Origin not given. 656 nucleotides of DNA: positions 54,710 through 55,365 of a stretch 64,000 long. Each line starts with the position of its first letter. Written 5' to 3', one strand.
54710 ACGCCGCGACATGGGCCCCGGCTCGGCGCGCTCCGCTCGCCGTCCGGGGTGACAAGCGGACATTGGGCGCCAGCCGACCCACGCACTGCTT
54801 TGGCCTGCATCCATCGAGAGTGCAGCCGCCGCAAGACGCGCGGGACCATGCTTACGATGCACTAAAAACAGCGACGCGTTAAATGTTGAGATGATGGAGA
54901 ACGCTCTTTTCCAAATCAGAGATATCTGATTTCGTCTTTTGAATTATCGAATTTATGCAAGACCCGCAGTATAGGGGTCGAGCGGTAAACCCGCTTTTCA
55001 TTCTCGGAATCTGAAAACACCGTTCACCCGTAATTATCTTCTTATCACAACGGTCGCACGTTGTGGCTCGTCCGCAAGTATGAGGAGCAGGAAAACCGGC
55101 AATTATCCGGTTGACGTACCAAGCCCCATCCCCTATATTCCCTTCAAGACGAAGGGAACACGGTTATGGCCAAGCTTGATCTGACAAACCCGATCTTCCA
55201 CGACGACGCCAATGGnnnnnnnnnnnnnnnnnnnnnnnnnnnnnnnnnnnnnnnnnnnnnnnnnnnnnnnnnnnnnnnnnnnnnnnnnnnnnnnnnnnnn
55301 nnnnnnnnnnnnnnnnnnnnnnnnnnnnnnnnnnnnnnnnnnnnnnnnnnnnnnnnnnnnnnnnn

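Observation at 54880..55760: Low-GC island remnant: truncated excisionase-HTH::helicase gene, consensus sigma-70 promoter with operator dyad, and an antisense small ORF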

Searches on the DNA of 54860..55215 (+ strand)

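Call 25: search_dna_similar(query=window:54860-55215:+, collection=plasmids, mode=distant, max_evalue=0.01)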
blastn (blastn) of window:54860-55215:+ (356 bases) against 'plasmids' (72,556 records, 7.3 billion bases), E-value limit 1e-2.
No match.
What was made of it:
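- No plasmid sequence matches the stump at the DNA level (call 25).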
